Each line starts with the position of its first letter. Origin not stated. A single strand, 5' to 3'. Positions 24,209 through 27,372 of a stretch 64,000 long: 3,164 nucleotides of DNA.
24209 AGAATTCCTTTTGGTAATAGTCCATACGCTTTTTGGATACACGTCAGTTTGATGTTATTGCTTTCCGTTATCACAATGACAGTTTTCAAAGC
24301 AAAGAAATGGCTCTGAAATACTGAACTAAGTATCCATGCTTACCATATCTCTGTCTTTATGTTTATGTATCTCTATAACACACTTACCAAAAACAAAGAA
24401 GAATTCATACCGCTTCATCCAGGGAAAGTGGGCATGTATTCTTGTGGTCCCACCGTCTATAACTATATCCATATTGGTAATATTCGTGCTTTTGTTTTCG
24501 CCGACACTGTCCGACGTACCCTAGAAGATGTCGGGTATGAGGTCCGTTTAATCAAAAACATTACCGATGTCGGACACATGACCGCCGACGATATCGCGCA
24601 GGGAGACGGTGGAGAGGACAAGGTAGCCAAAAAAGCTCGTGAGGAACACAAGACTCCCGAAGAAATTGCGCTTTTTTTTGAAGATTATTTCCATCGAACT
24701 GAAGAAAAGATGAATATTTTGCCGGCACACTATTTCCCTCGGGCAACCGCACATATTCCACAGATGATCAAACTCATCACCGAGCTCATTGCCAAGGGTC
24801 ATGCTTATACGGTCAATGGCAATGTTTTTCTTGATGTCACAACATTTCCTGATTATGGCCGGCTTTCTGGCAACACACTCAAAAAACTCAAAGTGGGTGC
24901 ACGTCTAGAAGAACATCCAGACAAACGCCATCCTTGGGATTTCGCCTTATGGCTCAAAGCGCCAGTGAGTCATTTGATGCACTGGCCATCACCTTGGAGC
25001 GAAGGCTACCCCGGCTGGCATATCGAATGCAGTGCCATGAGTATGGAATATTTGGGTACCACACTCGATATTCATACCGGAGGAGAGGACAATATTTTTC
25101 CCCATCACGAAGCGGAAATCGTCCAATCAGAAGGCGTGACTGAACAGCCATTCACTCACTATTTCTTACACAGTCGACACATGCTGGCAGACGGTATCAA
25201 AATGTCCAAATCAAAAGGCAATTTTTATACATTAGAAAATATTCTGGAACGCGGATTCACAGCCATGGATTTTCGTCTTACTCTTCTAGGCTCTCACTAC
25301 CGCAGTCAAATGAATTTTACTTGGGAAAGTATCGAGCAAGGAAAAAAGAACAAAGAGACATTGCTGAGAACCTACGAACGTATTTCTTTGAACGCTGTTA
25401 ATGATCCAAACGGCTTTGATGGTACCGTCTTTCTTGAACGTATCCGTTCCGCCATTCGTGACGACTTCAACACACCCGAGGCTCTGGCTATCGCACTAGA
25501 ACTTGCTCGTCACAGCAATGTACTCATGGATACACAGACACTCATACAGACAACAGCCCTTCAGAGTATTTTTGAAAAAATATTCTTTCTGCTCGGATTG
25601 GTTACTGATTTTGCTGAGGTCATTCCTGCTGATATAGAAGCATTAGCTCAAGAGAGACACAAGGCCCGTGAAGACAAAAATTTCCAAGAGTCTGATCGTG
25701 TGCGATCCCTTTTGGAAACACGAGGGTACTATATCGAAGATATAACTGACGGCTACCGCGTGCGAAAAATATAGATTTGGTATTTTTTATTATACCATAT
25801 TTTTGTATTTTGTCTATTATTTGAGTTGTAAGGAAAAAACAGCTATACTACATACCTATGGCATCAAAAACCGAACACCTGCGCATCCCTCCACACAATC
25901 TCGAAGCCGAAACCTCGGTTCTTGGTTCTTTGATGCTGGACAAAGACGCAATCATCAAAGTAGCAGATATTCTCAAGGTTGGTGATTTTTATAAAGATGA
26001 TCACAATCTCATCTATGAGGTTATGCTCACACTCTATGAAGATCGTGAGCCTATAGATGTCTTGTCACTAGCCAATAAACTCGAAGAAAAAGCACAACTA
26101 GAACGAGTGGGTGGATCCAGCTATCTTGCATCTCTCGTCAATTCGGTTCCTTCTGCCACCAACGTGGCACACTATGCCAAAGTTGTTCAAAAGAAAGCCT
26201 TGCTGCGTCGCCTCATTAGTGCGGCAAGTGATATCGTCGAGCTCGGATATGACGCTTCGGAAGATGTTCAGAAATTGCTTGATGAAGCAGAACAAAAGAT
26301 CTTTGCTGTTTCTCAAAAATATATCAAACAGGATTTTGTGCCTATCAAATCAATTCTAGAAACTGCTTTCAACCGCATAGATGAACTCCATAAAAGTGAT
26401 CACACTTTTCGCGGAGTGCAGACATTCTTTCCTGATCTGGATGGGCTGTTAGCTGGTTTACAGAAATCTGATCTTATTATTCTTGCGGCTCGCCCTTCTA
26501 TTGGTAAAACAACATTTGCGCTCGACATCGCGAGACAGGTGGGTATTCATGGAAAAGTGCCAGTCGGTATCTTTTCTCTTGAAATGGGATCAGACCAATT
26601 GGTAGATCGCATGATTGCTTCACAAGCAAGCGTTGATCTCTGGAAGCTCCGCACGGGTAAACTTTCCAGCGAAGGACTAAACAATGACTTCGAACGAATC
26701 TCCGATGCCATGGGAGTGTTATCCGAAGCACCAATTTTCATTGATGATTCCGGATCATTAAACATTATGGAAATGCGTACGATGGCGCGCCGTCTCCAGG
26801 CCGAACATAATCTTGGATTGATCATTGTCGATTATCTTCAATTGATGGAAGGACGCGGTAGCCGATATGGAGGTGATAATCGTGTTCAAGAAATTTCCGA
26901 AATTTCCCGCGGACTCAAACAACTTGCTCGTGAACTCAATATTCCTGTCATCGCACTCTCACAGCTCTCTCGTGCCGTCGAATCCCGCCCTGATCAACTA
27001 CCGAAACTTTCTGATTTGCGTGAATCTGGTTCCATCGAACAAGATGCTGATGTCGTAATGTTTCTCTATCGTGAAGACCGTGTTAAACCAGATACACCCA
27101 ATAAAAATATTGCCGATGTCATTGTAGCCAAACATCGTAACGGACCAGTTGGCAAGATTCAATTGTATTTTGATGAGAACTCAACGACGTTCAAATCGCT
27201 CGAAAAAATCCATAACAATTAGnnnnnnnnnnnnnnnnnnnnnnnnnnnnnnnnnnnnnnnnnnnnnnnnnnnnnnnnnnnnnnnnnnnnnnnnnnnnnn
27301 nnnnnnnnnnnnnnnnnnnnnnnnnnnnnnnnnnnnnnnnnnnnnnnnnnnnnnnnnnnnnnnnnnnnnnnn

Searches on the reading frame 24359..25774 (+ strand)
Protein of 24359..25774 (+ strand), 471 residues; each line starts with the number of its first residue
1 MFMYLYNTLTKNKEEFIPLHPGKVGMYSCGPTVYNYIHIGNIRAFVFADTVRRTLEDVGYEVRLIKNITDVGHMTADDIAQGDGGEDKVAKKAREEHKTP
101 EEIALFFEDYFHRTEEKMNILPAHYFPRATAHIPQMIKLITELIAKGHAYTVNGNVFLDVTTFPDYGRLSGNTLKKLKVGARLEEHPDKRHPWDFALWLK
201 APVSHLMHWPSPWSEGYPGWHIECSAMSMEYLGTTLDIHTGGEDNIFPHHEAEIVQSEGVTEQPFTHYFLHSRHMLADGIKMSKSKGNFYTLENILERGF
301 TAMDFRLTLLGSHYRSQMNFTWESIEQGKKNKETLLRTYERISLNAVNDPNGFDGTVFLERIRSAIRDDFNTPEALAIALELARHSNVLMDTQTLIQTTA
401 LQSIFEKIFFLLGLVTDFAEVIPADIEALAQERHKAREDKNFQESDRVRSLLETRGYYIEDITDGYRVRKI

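Call 61: search_protein_families(library=ncbifam, proteins=[window:24359-25774:+], max_evalue=1e-10)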
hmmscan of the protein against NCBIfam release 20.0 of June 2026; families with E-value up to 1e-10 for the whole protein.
window:24359-25774:+ (471 aa): 4 families
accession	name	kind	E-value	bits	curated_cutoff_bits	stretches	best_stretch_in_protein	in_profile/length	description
NF011108.0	PRK14536.1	equivalog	9.4e-134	446.8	780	1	1-341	1-339/490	cysteine--tRNA ligase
TIGR00435.1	cysS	equivalog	4.9e-132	441.3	340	1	3-470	1-465/466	cysteine--tRNA ligase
NF011107.0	PRK14534.1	equivalog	2.5e-89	300.5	744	1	1-470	1-480/481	cysteine--tRNA ligase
TIGR03447.1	mycothiol_MshC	equivalog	4e-60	203.8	485.1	1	5-391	20-390/411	cysteine--1-D-myo-inosityl 2-amino-2-deoxy-alpha-D-glucopyranoside ligase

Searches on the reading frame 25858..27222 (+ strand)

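Call 61: search_protein_families(library=ncbifam, proteins=[window:25858-27222:+], max_evalue=1e-10)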
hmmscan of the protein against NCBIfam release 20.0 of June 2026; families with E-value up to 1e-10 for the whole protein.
window:25858-27222:+ (454 aa): 16 families
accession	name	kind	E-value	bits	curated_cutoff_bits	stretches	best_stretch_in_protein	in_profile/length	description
TIGR00665.1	DnaB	equivalog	3.1e-174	579.9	385.25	1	11-449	2-434/435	replicative DNA helicase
NF004384.0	PRK05748.1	equivalog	1.2e-173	577.8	525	1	4-453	3-447/452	replicative DNA helicase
NF005852.0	PRK07773.1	equivalog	9.2e-170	566.8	780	2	6-392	19-398/886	replicative DNA helicase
NF004109.0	PRK05595.1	equivalog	6e-148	493.2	737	1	8-453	5-443/444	replicative DNA helicase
NF005424.0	PRK07004.1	equivalog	1.3e-134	449.2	834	1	4-448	8-451/460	replicative DNA helicase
NF006443.0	PRK08760.1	equivalog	6.6e-134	446.8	741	1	3-449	25-468/476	replicative DNA helicase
NF006606.0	PRK09165.1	equivalog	9.5e-132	440.1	540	1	4-452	14-491/497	replicative DNA helicase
NF006458.0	PRK08840.1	equivalog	5e-130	434.3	884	1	4-445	13-453/464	replicative DNA helicase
TIGR03600.1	phage_DnaB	exception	9.2e-129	430.1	498.65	1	14-438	1-421/421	phage replicative helicase, DnaB family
NF005945.0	PRK08006.1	equivalog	2.1e-127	425.8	898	1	5-445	21-460/471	replicative DNA helicase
NF005369.0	PRK06904.1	equivalog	1.1e-126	423.4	809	1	3-450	17-466/474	replicative DNA helicase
NF040583.1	dnaB_SPI-7_type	exception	1.9e-123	412.7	655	1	12-447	2-433/434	SPI-7-type island replicative DNA helicase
NF004967.0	PRK06321.1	equivalog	2.3e-114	382.9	751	1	3-448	8-465/472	replicative DNA helicase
NF006306.0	PRK08506.1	equivalog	4.3e-111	371.9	596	1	13-407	5-388/472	replicative DNA helicase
NF005240.0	PRK06749.1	subfamily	4e-98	329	686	1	13-444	4-423/428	replicative DNA helicase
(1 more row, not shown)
